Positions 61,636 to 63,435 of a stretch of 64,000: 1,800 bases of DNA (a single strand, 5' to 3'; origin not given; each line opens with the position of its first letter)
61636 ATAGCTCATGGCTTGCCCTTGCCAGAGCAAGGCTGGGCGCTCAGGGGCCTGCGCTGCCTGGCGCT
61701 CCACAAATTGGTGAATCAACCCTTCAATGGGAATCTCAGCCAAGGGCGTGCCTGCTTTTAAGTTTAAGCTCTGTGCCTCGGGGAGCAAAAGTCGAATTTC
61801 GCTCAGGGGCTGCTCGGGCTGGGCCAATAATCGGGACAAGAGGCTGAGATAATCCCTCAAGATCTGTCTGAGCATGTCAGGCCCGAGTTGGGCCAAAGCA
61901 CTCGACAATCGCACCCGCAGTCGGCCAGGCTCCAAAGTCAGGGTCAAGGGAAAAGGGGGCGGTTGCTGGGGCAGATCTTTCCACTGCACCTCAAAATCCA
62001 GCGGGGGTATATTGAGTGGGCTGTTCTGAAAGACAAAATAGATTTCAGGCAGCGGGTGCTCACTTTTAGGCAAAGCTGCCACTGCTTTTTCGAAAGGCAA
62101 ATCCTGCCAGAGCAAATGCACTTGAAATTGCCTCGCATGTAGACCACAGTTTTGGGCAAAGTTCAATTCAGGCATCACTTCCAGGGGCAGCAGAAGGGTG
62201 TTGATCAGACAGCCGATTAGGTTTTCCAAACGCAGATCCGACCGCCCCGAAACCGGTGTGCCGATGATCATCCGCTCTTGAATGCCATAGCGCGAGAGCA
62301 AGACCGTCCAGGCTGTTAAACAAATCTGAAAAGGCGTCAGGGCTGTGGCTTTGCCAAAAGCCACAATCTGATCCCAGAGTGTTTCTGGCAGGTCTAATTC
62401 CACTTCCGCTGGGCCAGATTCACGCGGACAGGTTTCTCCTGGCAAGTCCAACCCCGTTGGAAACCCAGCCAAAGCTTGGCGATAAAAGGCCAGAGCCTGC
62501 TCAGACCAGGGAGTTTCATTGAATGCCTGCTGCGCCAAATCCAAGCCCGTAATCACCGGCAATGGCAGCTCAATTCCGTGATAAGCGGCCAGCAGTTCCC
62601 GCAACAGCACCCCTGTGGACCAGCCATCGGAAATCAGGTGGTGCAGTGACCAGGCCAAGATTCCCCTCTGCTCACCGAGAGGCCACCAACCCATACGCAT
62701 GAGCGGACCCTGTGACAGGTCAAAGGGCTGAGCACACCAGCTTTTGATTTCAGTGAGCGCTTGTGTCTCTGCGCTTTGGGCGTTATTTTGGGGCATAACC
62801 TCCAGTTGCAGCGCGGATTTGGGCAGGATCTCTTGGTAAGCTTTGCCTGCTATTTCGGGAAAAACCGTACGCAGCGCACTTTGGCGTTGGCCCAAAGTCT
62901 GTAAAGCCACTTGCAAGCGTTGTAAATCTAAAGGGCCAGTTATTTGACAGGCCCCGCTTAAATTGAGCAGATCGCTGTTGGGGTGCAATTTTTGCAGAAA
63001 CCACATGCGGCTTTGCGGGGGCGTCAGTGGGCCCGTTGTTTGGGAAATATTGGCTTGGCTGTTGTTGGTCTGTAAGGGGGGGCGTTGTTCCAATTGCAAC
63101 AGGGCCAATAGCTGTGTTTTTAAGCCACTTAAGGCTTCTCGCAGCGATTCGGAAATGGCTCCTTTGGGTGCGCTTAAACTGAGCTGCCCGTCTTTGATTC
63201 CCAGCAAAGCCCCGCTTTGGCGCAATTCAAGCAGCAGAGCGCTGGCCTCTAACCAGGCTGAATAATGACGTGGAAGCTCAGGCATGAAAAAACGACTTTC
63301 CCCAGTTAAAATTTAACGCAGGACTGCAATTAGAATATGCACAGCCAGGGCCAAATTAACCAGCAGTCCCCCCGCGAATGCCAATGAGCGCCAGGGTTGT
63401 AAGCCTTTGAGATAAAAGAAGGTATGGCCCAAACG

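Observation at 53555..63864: Single-module NRPS-PKS (C-A-T-KS-AT-KR-ACP-TE) predicted to make an N-acyl gamma-amino-beta-hydroxy acid, translationally coupled to a secreted C11 cysteine protease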

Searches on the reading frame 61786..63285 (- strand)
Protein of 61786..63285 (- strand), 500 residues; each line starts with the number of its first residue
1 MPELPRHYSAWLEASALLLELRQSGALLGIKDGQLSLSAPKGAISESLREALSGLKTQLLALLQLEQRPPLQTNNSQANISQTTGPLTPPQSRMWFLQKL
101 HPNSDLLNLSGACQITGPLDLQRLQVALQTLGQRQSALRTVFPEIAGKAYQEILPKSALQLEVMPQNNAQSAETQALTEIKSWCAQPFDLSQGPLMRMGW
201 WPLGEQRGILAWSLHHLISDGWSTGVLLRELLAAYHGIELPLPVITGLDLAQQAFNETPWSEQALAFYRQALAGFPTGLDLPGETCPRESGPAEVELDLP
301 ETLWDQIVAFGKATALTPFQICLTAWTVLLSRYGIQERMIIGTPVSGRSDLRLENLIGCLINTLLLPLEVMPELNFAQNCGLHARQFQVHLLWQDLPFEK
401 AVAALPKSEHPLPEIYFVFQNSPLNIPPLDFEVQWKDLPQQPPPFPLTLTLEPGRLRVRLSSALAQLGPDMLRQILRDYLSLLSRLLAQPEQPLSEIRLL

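Call 23: search_solved_structures(query=window:61786-63285:-, max_evalue=0.00001)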
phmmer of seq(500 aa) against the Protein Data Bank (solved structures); distinct sequences matched with E-value up to 0.00001: 49.
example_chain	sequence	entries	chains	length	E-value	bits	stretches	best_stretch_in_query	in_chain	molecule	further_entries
5u89_A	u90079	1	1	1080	6.4e-40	140.6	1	84-429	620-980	Amino acid adenylation domain protein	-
2jgp_A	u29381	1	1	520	2.9e-39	138.4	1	82-499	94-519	TYROCIDINE SYNTHETASE 3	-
6p1j_A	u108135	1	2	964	4.2e-35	124.7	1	85-410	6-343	Txo2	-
8xjz_C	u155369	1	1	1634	1.1e-33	120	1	86-493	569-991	Peptide synthetase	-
6oyf_A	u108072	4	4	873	1.3e-32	116.5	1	85-424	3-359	Txo1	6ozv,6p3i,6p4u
9lcq_A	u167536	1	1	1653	1.4e-24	90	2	41-477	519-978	PvdL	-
9lcp_A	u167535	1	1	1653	1.7e-24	89.7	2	41-477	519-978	PvdL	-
9lco_A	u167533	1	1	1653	1.7e-24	89.7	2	41-477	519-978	PvdL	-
9up2_A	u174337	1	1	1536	4.2e-24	88.4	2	41-477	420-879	PvdL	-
4zxh_A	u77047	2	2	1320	4.5e-23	85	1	89-409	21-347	ABBFA_003403 | Tyrocidine synthetase 3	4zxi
8z0q_C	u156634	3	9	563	8.3e-23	84.1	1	85-411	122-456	Special condensation domain in NRPS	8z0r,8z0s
8qnf_A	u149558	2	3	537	3.3e-21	78.9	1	91-408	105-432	Condensation domain TomBC from the Tomaymycin non-ribosomal peptide synthetase | Tomaymycin non-ribosomal peptide synthetase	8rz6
6mfw_A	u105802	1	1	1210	4.4e-21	78.4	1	88-423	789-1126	Linear gramicidin synthase subunit A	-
6mfy_A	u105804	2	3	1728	7.4e-21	77.7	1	88-423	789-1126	Linear gramicidin synthase subunit A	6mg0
6mfz_A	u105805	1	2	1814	8e-21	77.6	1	88-423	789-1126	Linear gramicidin synthase subunit A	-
5t7z_A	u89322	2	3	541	1.4e-10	43.7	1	15-380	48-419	EpoB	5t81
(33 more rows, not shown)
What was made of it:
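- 61774..63042 (-): Condensation domain (aa 82-504), LCL elongation type, with HHLISDG. Starter C domains score 32-75 bits (call 23).
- On Lipo-initiation (starter) condensation domain: RzmA scores 42, CDA-C1 32 and a 461-aa surfactin synthetase domain 75 (call 23).
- Closest known: TubC/EpoB/rhabdopeptide-type N-terminal docking domains of non-initiating NRPS subunits. Same: The PDB hit to EpoB covers the dock plus the C-like domain (call 23).
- It scores 138-140 bits against LCL domains and 32-75 bits against starter C domains (call 23). EpoB-type docking domains accept from an ACP (PDB hit 5t7z, covering residues 15-380, call 23). The C domain scores far lower against solved lipo-initiation C domains: RzmA 42 bits, CDA-C1 32 bits and a 461-aa surfactin synthetase domain 75 bits, compared with 138-140 bits for LCL domains (call 23).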
